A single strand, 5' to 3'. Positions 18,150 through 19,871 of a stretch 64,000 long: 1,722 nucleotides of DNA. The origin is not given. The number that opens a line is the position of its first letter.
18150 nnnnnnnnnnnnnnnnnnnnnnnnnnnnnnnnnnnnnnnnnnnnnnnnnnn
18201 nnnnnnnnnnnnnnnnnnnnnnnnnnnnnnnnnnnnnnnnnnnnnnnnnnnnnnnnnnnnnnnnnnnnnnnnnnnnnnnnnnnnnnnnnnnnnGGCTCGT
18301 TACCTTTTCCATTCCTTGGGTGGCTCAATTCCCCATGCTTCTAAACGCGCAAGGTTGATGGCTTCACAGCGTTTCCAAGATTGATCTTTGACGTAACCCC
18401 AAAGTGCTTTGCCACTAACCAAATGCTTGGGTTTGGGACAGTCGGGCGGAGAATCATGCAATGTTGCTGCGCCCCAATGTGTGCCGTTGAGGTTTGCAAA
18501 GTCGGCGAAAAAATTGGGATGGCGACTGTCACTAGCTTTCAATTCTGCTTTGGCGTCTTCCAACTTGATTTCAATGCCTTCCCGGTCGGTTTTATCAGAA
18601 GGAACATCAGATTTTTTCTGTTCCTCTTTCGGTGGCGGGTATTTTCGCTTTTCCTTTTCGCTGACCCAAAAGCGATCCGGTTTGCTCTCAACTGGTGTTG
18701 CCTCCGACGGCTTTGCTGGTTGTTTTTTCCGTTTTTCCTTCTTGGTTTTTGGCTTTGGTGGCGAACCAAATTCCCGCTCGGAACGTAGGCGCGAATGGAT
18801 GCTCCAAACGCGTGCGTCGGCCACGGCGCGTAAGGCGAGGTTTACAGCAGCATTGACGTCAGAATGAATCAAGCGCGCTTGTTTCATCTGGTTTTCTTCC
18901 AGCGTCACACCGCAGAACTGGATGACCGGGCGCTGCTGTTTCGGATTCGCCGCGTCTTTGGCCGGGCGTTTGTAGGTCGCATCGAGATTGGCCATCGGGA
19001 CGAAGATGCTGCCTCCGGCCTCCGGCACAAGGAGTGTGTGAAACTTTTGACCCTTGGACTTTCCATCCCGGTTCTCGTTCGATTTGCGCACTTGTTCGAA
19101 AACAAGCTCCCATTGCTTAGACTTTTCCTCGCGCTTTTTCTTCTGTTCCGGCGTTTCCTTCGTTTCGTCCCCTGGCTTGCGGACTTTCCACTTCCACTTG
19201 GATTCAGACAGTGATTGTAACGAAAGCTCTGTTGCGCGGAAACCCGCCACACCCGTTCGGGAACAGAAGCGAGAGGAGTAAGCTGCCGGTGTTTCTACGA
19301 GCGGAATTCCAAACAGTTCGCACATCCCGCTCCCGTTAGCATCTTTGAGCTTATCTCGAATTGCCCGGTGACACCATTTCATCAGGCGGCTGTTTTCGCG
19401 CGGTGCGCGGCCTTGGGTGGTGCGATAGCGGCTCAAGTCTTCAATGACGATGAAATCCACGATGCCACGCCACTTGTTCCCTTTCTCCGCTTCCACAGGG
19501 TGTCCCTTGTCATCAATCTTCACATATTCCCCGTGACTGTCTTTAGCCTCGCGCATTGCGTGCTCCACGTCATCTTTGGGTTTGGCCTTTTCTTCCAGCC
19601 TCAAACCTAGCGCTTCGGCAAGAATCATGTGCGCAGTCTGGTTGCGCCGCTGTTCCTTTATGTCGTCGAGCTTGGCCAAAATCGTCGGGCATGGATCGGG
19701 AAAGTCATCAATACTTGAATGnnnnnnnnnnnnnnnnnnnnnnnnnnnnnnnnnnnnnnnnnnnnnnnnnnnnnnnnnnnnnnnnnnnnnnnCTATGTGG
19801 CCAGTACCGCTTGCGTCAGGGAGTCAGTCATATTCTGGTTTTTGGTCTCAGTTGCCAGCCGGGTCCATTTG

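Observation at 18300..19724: Type V-B effector reduced to its C-terminal third while the adaptation genes and array stay intact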

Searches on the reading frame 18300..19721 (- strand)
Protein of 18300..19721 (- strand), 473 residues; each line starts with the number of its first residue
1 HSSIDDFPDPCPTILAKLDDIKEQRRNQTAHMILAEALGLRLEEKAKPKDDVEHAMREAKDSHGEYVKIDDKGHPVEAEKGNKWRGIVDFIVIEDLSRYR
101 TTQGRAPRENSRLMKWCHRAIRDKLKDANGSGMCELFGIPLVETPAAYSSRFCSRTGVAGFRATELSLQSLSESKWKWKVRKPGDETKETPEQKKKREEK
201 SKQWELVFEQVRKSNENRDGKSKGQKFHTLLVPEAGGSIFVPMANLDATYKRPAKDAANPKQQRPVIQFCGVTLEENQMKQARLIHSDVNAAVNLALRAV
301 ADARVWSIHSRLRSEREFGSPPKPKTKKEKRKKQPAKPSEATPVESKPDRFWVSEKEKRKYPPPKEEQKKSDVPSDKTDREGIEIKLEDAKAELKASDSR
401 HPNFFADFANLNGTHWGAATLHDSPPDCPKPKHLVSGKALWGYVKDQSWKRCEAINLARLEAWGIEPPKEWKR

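Call 5: search_protein_families(library=pfam, proteins=[window:18300-19679:-], max_evalue=0.01)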
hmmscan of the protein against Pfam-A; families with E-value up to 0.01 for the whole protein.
window:18300-19679:- (459 aa): 2 families
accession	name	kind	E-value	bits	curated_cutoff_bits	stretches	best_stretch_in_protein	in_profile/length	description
PF22126.3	C2c1_RuvC-like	-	3.7e-19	69.7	27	1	73-168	34-125/179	C2c1 CRISPR-Cas endonuclease, RuvC-like domain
PF07282.18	Cas12f1-like_TNB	-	0.00044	20.8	26.3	0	119-147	11-36/60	Cas12f1-like, TNB domain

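Call 6: search_protein_families(library=ncbifam, proteins=[window:18300-19679:-], max_evalue=0.01)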
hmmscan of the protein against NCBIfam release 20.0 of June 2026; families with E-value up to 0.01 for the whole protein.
window:18300-19679:- (459 aa): 1 family
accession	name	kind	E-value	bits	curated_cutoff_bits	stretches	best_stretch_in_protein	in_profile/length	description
NF033949.1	Cas12b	equivalog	3e-101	340.4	150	1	3-440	925-1252/1253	type V CRISPR-associated protein Cas12b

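Call 7: find_homologous_proteins(query=window:18300-19679:-, max_evalue=0.00001)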
Query window:18300-19679:- (459 aa): 146 proteins with E <= 0.00001 among 8000 candidates; the best 120 are listed.
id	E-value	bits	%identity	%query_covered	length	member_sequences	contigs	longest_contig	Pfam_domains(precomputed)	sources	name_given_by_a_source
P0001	0.0e+0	1044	100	100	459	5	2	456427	PF22126.3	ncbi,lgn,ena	-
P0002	4.9e-185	634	66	100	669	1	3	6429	PF22126.3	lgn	-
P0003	4.6e-179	615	65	100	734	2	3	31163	PF22126.3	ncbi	-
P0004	1.2e-150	521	55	98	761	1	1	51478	PF07282.19,PF22126.3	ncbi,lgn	-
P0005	1.2e-127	445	59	78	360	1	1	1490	PF07282.19,PF22126.3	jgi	jgi:hypothetical protein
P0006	1.2e-107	379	61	67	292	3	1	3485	-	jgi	jgi:hypothetical protein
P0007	5.8e-103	364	63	61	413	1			PF22126.3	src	-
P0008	1.2e-74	270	40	98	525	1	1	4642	PF22126.3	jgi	jgi:hypothetical protein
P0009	3.2e-74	269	40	98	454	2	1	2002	PF22126.3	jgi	jgi:hypothetical protein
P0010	7.1e-74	268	39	98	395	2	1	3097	PF22126.3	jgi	jgi:hypothetical protein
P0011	5.6e-73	265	42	98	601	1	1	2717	PF22126.3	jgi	jgi:hypothetical protein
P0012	1.6e-72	263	41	98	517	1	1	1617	PF22126.3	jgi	-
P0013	1.1e-71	261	40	97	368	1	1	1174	PF22126.3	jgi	-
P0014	1.0e-69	254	40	98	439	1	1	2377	PF22126.3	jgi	jgi:hypothetical protein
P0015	9.6e-69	251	40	98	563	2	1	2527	PF22126.3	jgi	jgi:hypothetical protein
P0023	9.9e-64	234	40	86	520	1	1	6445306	PF07282.19,PF22126.3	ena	-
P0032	4.0e-55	206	35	97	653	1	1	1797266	PF07282.19,PF22126.3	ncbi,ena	-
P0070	7.7e-46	175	42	67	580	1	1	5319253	PF07282.19,PF22126.3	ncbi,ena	-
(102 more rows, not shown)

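Call 8: find_encoding_contigs(protein=P0001, flank=10000, max_places=4)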
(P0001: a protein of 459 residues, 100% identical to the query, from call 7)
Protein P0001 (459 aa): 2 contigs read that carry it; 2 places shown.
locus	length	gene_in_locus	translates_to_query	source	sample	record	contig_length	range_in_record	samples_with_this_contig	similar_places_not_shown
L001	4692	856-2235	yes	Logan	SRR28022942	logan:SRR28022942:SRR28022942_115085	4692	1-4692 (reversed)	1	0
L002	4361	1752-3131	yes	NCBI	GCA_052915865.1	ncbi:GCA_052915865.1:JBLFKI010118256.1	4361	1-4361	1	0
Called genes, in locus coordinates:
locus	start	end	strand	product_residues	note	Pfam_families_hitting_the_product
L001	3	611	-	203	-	?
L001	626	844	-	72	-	-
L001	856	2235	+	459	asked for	PF22126:C2c1_RuvC-like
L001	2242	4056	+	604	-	PF01930:Cas_Cas4, PF12705:PDDEXK_1, PF01867:Cas_Cas1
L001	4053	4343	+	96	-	PF09827:CRISPR_Cas2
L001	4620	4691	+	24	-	?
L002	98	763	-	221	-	PF00300:His_Phos_1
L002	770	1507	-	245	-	PF01138:RNase_PH, PF03725:RNase_PH_C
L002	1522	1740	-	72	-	-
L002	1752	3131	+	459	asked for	PF22126:C2c1_RuvC-like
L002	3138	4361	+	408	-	?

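Call 9: find_encoding_contigs(protein=P0003, flank=10000, max_places=4)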
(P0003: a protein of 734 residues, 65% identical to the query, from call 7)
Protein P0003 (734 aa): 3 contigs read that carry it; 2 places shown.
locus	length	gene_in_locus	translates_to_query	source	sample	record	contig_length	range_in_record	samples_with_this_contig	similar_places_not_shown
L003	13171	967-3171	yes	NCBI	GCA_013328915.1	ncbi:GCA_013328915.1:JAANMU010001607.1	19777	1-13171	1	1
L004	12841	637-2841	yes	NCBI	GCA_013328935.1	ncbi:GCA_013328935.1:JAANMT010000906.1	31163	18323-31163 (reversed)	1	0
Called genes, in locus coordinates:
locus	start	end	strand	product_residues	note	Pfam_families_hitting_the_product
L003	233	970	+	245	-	-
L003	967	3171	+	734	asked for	PF22126:C2c1_RuvC-like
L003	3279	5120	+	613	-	PF01930:Cas_Cas4, PF12705:PDDEXK_1, PF01867:Cas_Cas1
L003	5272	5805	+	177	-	PF05635:23S_rRNA_IVP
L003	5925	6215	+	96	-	PF09827:CRISPR_Cas2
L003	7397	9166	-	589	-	PF09699:Paired_CXXCH_1 (faint), PF14522:Cytochrome_C7 (faint), PF14537:Cytochrom_c3_2 (faint), PF03264:Cytochrom_NNT, PF01292:Ni_hydr_CYTB, PF14358:DUF4405 (weak)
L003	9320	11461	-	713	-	PF01292:Ni_hydr_CYTB (faint), PF14537:Cytochrom_c3_2 (faint), PF09699:Paired_CXXCH_1 (faint), PF14522:Cytochrome_C7 (faint)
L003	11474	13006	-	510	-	PF03264:Cytochrom_NNT (weak)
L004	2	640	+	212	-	?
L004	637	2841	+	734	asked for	PF22126:C2c1_RuvC-like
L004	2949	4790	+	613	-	PF01930:Cas_Cas4, PF12705:PDDEXK_1, PF01867:Cas_Cas1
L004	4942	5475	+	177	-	PF05635:23S_rRNA_IVP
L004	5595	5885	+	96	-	PF09827:CRISPR_Cas2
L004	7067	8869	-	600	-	PF09699:Paired_CXXCH_1 (faint), PF14522:Cytochrome_C7 (faint), PF14537:Cytochrom_c3_2 (faint), PF03264:Cytochrom_NNT, PF01292:Ni_hydr_CYTB, PF14358:DUF4405 (weak)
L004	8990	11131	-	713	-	PF01292:Ni_hydr_CYTB (faint), PF14537:Cytochrom_c3_2 (faint), PF09699:Paired_CXXCH_1 (faint), PF14522:Cytochrome_C7 (faint)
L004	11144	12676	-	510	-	PF03264:Cytochrom_NNT (weak)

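Call 10: find_encoding_contigs(protein=P0004, flank=10000, max_places=4)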
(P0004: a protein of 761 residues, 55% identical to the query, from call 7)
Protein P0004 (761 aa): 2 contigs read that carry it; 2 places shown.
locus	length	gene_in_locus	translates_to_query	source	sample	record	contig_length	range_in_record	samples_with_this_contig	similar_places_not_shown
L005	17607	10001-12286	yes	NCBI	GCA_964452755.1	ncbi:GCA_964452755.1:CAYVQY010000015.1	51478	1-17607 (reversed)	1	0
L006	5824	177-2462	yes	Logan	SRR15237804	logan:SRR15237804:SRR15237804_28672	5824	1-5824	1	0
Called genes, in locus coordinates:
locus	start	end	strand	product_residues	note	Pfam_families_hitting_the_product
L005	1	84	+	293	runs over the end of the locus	PF01435:Peptidase_M48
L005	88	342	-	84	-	PF13411:MerR_1 (weak), PF13591:MerR_2 (weak), PF00376:MerR (weak)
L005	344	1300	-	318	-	PF00226:DnaJ, PF01556:DnaJ_C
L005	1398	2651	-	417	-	PF02308:MgtC, PF13194:DUF4010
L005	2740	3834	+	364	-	PF00155:Aminotran_1_2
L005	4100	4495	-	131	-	PF01391:Collagen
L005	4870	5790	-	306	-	-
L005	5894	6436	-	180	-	-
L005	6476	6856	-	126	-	-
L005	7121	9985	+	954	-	-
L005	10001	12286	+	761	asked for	PF22126:C2c1_RuvC-like, PF07282:Cas12f1-like_TNB (faint)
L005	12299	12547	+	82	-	PF07927:HicA_toxin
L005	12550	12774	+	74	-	-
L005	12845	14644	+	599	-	PF01930:Cas_Cas4, PF12705:PDDEXK_1, PF01867:Cas_Cas1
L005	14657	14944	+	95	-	PF09827:CRISPR_Cas2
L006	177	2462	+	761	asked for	PF22126:C2c1_RuvC-like, PF07282:Cas12f1-like_TNB (faint)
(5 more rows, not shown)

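Call 11: search_protein_families(library=ncbifam, proteins=[P0002, P0003, P0004, L005:7121-9985:+, L003:233-970:+, L004:2-640:+, P0023, P0032, P0070], max_evalue=0.01)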
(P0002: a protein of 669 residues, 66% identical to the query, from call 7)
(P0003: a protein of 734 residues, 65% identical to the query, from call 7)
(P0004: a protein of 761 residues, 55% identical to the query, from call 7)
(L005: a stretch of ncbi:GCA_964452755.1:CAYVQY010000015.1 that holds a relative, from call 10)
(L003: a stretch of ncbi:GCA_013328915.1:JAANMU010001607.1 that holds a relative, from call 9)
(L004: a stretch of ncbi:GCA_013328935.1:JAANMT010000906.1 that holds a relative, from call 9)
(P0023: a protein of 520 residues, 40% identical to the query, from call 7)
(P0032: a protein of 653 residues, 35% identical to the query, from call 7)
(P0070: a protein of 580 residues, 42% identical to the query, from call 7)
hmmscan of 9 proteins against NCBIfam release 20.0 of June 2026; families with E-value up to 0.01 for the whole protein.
P0002 (669 aa): 3 families
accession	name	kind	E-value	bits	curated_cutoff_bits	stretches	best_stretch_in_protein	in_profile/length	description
NF033949.1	Cas12b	equivalog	2.7e-154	516.1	150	1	20-650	746-1252/1253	type V CRISPR-associated protein Cas12b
NF040570.1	guided_TnpB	subfamily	0.00033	20.1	100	1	306-376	291-355/389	RNA-guided endonuclease TnpB family protein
TIGR01766.2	TIGR01766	domain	0.00045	20.7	32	1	306-362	25-82/82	IS200/IS605 family accessory protein TnpB-related protein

P0003 (734 aa): 1 family
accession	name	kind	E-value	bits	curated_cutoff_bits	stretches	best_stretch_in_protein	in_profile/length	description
NF033949.1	Cas12b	equivalog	2.2e-152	509.8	150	1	2-716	689-1253/1253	type V CRISPR-associated protein Cas12b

P0004 (761 aa): 3 families
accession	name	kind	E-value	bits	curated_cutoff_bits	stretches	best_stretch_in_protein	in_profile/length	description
NF033949.1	Cas12b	equivalog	1.7e-135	453.9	150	1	16-736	706-1252/1253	type V CRISPR-associated protein Cas12b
NF040570.1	guided_TnpB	subfamily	2e-05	24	100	1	372-434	289-354/389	RNA-guided endonuclease TnpB family protein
TIGR01766.2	TIGR01766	domain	2.2e-05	24.9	32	1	371-427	25-82/82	IS200/IS605 family accessory protein TnpB-related protein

L005:7121-9985:+ (954 aa): 1 family
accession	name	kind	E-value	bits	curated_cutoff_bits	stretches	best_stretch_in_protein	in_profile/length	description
NF033949.1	Cas12b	equivalog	3.6e-105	353.4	150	1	47-954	1-695/1253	type V CRISPR-associated protein Cas12b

L003:233-970:+ (245 aa): 1 family
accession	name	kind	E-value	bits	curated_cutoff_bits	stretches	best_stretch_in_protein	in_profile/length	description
NF033949.1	Cas12b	equivalog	3.9e-14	51.8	150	1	89-229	1-108/1253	type V CRISPR-associated protein Cas12b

L004:2-640:+ (212 aa): 1 family
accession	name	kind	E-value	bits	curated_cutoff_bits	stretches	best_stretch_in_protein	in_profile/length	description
NF033949.1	Cas12b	equivalog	2.4e-14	52.5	150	1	56-196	1-108/1253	type V CRISPR-associated protein Cas12b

P0023 (520 aa): 3 families
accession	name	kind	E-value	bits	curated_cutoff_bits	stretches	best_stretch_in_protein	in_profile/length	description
NF033949.1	Cas12b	equivalog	4.5e-120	402.8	150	1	3-506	764-1223/1253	type V CRISPR-associated protein Cas12b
NF040570.1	guided_TnpB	subfamily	2.6e-06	27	100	0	241-316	290-363/389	RNA-guided endonuclease TnpB family protein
TIGR01766.2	TIGR01766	domain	0.0052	17.2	32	0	239-295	25-82/82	IS200/IS605 family accessory protein TnpB-related protein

P0032 (653 aa): 3 families
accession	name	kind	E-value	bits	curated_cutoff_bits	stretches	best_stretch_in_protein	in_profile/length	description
NF033949.1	Cas12b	equivalog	4.1e-114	383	150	1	34-633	749-1252/1253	type V CRISPR-associated protein Cas12b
NF040570.1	guided_TnpB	subfamily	0.00036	19.9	100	1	309-376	290-355/389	RNA-guided endonuclease TnpB family protein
TIGR01766.2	TIGR01766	domain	0.0087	16.5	32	0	298-363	17-82/82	IS200/IS605 family accessory protein TnpB-related protein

P0070 (580 aa): 4 families
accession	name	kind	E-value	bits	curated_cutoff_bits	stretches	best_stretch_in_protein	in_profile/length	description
NF033949.1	Cas12b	equivalog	9.3e-123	411.7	150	1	1-493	695-1172/1253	type V CRISPR-associated protein Cas12b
NF040570.1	guided_TnpB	subfamily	2.5e-12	46.8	100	1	281-375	284-366/389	RNA-guided endonuclease TnpB family protein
TIGR01766.2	TIGR01766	domain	4.3e-10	39.9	32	1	285-346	20-82/82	IS200/IS605 family accessory protein TnpB-related protein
NF049972.1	CRISPR_Cas12f2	exception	0.00073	18.4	450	0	291-354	417-481/524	type V CRISPR-associated effector Cas12f2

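Call 21: find_encoding_contigs(protein=P0070, flank=8000, max_places=2)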
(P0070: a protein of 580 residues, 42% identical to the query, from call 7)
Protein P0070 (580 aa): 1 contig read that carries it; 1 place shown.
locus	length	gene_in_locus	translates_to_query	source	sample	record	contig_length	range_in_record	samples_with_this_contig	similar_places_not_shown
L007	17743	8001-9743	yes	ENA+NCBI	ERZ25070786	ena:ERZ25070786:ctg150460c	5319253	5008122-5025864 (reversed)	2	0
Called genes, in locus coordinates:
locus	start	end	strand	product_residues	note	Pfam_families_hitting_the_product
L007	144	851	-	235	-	PF00753:Lactamase_B, PF12706:Lactamase_B_2, PF23023:Anti-Pycsar_Apyc1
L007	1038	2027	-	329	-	PF00389:2-Hacid_dh, PF02826:2-Hacid_dh_C, PF03446:NAD_binding_2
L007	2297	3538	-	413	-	PF00665:rve (faint)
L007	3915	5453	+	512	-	PF00140:Sigma70_r1_2, PF04542:Sigma70_r2, PF04539:Sigma70_r3, PF04545:Sigma70_r4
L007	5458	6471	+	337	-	PF01156:IU_nuc_hydro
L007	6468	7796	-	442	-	PF13570:Beta-prop_ACSF4 (faint), PF13360:PQQ_2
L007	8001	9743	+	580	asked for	PF22126:C2c1_RuvC-like, PF07282:Cas12f1-like_TNB (weak)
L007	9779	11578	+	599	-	PF01930:Cas_Cas4, PF12705:PDDEXK_1, PF01867:Cas_Cas1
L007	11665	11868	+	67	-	PF09827:CRISPR_Cas2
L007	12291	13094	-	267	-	PF01557:FAA_hydrolase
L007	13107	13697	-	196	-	PF01467:CTP_transf_like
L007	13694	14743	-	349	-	PF01018:GTP1_OBG, PF01926:MMR_HSR1, PF02421:FeoB_N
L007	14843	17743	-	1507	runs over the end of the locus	PF00310:GATase_2, PF04898:Glu_syn_central, PF01645:Glu_synthase, PF01493:GXGXG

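Call 22: find_encoding_contigs(protein=P0032, flank=8000, max_places=2)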
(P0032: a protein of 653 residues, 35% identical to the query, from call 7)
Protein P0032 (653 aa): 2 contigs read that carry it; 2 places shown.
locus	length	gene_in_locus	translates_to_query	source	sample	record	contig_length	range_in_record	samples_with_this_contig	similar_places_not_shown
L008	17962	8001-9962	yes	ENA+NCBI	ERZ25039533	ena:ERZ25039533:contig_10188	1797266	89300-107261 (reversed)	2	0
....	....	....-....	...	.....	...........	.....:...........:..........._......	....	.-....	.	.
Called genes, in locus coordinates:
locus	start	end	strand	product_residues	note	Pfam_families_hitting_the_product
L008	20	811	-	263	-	PF01738:DLH, PF02129:Peptidase_S15 (faint)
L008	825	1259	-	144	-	PF07681:DoxX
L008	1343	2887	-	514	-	PF00083:Sugar_tr, PF06609:TRI12 (faint), PF07690:MFS_1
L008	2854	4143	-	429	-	PF25917:BSH_RND, PF25919:BSH_CusB (faint), PF25954:Beta-barrel_RND_2 (weak), PF25963:Beta-barrel_AAEA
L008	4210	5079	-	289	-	PF02735:Ku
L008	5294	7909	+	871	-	PF22202:C2c1_helical_1st (weak)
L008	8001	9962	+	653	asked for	PF22126:C2c1_RuvC-like, PF07282:Cas12f1-like_TNB (faint)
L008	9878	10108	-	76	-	-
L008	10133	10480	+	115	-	PF10543:ORF6N (weak)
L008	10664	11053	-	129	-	PF01850:PIN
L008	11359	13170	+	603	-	PF01930:Cas_Cas4, PF12705:PDDEXK_1, PF01867:Cas_Cas1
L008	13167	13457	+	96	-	PF09827:CRISPR_Cas2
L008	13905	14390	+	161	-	-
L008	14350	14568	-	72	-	PF07927:HicA_toxin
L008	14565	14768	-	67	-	PF15919:HicB_lk_antitox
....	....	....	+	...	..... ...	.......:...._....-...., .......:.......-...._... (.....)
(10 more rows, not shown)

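Call 23: find_encoding_contigs(protein=P0023, flank=8000, max_places=2)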
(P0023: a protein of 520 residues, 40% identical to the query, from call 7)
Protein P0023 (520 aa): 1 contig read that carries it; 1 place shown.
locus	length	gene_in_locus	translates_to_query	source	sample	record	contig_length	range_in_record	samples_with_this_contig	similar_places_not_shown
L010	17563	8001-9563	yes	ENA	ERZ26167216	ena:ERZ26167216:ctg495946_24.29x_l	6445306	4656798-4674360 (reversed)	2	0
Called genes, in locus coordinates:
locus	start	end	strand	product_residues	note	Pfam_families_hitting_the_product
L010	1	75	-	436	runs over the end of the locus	PF13187:Fer4_9 (faint), PF12797:Fer4_2 (faint), PF13237:Fer4_10 (weak), PF00037:Fer4 (faint), PF12838:Fer4_7, PF13183:Fer4_8, PF13534:Fer4_17, PF02754:CCG, +3 more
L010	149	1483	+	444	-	PF01011:PQQ (faint), PF13360:PQQ_2, PF13570:Beta-prop_ACSF4 (faint)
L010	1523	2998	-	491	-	PF01336:tRNA_anti-codon, PF00152:tRNA-synt_2, PF01409:tRNA-synt_2d (faint)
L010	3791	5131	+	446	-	-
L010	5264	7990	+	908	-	PF22202:C2c1_helical_1st (weak)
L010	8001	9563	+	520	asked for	PF22126:C2c1_RuvC-like, PF07282:Cas12f1-like_TNB (faint)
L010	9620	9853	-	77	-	-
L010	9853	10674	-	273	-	PF04986:Y2_Tnp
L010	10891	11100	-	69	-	PF14319:Zn_Tnp_IS91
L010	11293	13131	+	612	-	PF01930:Cas_Cas4, PF12705:PDDEXK_1, PF01867:Cas_Cas1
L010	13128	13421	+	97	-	PF09827:CRISPR_Cas2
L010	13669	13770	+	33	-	-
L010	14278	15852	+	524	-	-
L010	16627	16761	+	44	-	-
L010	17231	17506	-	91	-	-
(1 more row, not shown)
